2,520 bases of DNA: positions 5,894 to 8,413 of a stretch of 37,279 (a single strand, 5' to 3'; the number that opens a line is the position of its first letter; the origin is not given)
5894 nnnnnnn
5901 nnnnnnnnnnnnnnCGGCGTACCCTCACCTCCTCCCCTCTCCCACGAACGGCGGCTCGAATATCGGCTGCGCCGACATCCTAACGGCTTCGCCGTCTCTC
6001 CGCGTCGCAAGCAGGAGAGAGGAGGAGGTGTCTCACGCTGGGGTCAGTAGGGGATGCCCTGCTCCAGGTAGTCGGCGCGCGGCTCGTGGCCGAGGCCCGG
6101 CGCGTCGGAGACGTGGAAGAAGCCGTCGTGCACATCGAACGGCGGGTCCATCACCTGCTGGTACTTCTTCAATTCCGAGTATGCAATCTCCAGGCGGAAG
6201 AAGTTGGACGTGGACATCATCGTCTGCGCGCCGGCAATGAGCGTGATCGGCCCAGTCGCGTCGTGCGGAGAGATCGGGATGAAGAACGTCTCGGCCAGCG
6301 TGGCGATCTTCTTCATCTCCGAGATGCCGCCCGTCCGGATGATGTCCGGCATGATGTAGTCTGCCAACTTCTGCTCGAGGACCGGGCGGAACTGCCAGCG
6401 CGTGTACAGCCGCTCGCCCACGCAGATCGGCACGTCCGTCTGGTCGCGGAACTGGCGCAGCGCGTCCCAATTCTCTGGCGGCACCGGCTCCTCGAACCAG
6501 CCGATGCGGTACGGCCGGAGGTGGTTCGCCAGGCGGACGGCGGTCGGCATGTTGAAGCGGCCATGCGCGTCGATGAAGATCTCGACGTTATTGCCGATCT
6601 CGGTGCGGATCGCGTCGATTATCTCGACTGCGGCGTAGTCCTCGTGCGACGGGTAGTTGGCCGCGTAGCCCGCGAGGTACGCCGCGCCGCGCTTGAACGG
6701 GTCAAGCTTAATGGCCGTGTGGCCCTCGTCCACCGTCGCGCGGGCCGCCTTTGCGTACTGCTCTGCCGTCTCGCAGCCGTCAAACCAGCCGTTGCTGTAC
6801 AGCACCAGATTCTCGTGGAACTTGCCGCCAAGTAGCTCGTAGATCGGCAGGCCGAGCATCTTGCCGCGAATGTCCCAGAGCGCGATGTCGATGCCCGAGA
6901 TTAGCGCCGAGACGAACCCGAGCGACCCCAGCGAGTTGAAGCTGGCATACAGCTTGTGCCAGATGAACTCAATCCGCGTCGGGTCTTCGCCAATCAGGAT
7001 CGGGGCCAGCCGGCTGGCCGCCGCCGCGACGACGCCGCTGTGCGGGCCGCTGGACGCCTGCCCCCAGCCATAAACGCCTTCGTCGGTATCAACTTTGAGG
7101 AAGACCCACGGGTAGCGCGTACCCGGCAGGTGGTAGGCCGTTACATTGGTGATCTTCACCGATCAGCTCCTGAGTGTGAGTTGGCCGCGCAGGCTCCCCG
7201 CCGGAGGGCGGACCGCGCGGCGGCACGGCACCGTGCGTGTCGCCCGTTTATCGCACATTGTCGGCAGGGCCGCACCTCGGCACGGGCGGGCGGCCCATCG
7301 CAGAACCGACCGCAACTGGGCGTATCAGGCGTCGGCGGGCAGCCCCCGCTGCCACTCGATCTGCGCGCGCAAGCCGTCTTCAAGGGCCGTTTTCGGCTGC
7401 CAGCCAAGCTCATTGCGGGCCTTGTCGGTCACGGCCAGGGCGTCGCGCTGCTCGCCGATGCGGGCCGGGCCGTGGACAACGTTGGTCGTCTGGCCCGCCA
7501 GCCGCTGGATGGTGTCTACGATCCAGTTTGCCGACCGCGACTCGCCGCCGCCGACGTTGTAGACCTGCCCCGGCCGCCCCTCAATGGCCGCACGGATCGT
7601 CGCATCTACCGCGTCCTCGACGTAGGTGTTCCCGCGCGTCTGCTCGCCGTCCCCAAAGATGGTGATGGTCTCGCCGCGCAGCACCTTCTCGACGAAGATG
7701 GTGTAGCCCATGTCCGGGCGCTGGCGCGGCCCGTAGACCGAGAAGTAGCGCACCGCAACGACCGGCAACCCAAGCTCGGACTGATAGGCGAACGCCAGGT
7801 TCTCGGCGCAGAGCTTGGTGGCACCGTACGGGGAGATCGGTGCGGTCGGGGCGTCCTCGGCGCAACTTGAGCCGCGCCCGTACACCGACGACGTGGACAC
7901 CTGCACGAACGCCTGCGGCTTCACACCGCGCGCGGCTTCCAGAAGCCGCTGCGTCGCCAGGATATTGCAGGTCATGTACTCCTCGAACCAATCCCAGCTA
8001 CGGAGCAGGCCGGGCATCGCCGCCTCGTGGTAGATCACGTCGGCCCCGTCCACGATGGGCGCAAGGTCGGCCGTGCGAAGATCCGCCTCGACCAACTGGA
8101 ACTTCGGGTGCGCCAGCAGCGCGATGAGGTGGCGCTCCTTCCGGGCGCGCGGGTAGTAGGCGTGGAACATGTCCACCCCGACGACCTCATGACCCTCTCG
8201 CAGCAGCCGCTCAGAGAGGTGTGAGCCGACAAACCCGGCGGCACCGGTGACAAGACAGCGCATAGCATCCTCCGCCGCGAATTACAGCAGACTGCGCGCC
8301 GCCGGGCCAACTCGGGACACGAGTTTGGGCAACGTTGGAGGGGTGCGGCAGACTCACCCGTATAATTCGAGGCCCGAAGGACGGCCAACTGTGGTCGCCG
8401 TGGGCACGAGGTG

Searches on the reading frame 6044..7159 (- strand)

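Call 9: search_protein_families(library=pfam, proteins=[window:6044-7159:-], max_evalue=0.001)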
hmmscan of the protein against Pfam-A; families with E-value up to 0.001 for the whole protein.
window:6044-7159:- (371 aa): 2 families
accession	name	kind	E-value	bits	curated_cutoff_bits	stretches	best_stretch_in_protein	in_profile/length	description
PF13378.12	MR_MLE_C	-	1.3e-61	208.5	29.4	1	135-363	2-218/219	Enolase C-terminal domain-like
PF02746.21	MR_MLE_N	-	3.3e-19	69.7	22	1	17-111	27-117/117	Mandelate racemase / muconate lactonizing enzyme, N-terminal domain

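Call 33: search_protein_families(library=ncbifam, proteins=[window:6044-7159:-], max_evalue=0.00001)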
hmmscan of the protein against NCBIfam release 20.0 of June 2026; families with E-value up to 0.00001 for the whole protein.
window:6044-7159:- (371 aa): 13 families
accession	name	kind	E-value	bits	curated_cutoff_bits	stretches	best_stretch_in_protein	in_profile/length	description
NF010624.0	PRK14017.1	equivalog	6.2e-85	285.6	311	1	1-359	1-351/382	galactonate dehydratase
NF040790.2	glucon_galact_dh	equivalog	6.8e-78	262.2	750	1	19-359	26-360/390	bifunctional D-gluconate/D-galactonate dehydratase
NF043051.1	ManoateDhtManD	equivalog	1e-60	205.7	550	1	17-359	16-374/403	D-mannonate dehydratase ManD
NF011654.0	PRK15072.1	subfamily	2.8e-57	194.4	430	2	178-359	193-375/404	D-galactonate dehydratase family protein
NF040866.1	AraD_Arch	equivalog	5.6e-49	167.1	650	1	20-365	36-366/372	arabinonate dehydratase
NF047820.1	TalGalacDh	equivalog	4.6e-40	137.7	500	1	18-358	38-354/371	L-talarate/galactarate dehydratase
NF011968.0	PRK15440.1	equivalog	2.5e-33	115.6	393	2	178-302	196-322/395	L-rhamnonate dehydratase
TIGR02534.1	mucon_cyclo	subfamily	6.1e-27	94.6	334.95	1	18-366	29-363/368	muconate/chloromuconate family cycloisomerase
NF043002.1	HProlDhtase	equivalog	3.1e-21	75.6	500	1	21-366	36-360/366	cis-3-hydroxy-L-proline dehydratase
NF041118.1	A_G_epim_Thtga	equivalog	1.5e-10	40.8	500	1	21-291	34-282/341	L-Ala-D/L-Glu epimerase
TIGR01927.1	menC_gam_Gplu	equivalog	2e-07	30.6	130.55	1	176-291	139-255/307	o-succinylbenzoate synthase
NF042940.1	racemase_DgcA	equivalog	3.8e-07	29.6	400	1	90-289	88-259/323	N-acetyl-D-Glu racemase DgcA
TIGR01928.1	menC_lowGC_arch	equivalog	2.9e-06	26.5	200.65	0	179-289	163-271/325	o-succinylbenzoate synthase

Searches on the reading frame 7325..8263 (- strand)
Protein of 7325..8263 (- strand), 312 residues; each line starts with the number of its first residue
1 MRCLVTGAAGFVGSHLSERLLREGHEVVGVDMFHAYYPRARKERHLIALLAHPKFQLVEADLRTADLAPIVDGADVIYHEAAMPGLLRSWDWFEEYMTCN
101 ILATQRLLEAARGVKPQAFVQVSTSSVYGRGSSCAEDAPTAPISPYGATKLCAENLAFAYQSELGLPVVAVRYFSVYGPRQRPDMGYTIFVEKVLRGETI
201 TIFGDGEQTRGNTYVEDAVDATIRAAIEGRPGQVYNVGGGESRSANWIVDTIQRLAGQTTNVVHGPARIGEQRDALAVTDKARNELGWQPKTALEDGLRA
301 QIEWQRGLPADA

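Call 9: search_protein_families(library=pfam, proteins=[window:7325-8263:-], max_evalue=0.001)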
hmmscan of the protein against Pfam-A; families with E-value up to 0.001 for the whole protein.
window:7325-8263:- (312 aa): 7 families
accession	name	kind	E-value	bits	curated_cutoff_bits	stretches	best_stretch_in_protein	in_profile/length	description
PF01370.27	Epimerase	-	6.4e-56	189.9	20.9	1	4-238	2-240/240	NAD dependent epimerase/dehydratase family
PF16363.11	GDP_Man_Dehyd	-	7e-52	177.4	27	1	4-299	1-330/332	GDP-mannose 4,6 dehydratase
PF01073.25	3Beta_HSD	-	7.6e-16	58.4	22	1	4-226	1-229/280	3-beta hydroxysteroid dehydrogenase/isomerase family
PF07993.18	NAD_binding_4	-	2.4e-15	56.8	20.1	1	5-188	1-216/258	Male sterility protein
PF02719.21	Polysacc_synt_2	-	1.8e-13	50.8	20.2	1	4-261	2-252/293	Polysaccharide biosynthesis protein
PF04321.23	RmlD_sub_bind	-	2.3e-13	50.3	27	1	1-238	1-213/287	RmlD substrate binding domain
PF13460.12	NAD_binding_10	-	3.4e-09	37.3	27.2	1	7-156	1-130/184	NAD(P)H-binding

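Call 33: search_protein_families(library=ncbifam, proteins=[window:7325-8263:-], max_evalue=0.00001)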
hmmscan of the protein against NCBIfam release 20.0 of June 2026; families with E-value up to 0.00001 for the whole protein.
window:7325-8263:- (312 aa): 28 families (the best 25 are shown)
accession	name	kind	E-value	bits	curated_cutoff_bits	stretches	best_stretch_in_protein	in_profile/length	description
TIGR01181.1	dTDP_gluc_dehyt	equivalog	3e-49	167.8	365.1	1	3-305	2-311/321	dTDP-glucose 4,6-dehydratase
TIGR04180.1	EDH_00030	hypoth_equivalog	3.5e-41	141.2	475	1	4-291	2-295/297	NAD-dependent 4,6-dehydratase LegB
TIGR01179.1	galE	equivalog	1.6e-38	132.4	262.3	1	3-307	2-327/332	UDP-glucose 4-epimerase GalE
NF007582.0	PRK10217.1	equivalog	2.5e-29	102.5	698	1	2-305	3-331/355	dTDP-glucose 4,6-dehydratase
NF007490.0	PRK10084.1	subfamily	4.1e-29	101.7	649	1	1-305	1-334/361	dTDP-glucose 4,6-dehydratase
TIGR02197.1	heptose_epim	equivalog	7.8e-27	94.3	274.6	1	4-304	2-312/316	ADP-glyceromanno-heptose 6-epimerase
NF011728.1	PRK15181.1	equivalog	1.6e-25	89.9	760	1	2-304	17-336/348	Vi polysaccharide biosynthesis UDP-N-acetylglucosaminuronic acid C-4 epimerase TviC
NF007956.0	PRK10675.1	subfamily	3.4e-23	82.3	394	1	1-307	1-331/338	UDP-glucose 4-epimerase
NF042422.1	oxyalk_red_OleD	equivalog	3.5e-21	75.9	580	1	1-258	1-252/329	2-alkyl-3-oxoalkanoate reductase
TIGR03466.1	HpnA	hypoth_equivalog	2.3e-19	69.4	367.65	1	1-262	1-252/327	hopanoid-associated sugar epimerase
TIGR02622.1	CDP_4_6_dhtase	equivalog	1.5e-15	57.2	278.45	1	2-162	6-170/352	CDP-glucose 4,6-dehydratase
NF042423.1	oxyalk_red_Shew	equivalog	2.8e-15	56.2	580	1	2-228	10-223/331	2-alkyl-3-oxoalkanoate reductase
NF008872.0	PRK11908.1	equivalog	1.3e-14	54.1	294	1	2-307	3-337/349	bifunctional UDP-4-keto-pentose/UDP-xylose synthase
NF043036.1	ErythonDh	equivalog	3.1e-13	49.6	325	1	1-161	1-164/321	D-erythronate dehydrogenase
TIGR01214.1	rmlD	equivalog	3.5e-13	49.3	224.05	1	2-256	1-226/285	dTDP-4-dehydrorhamnose reductase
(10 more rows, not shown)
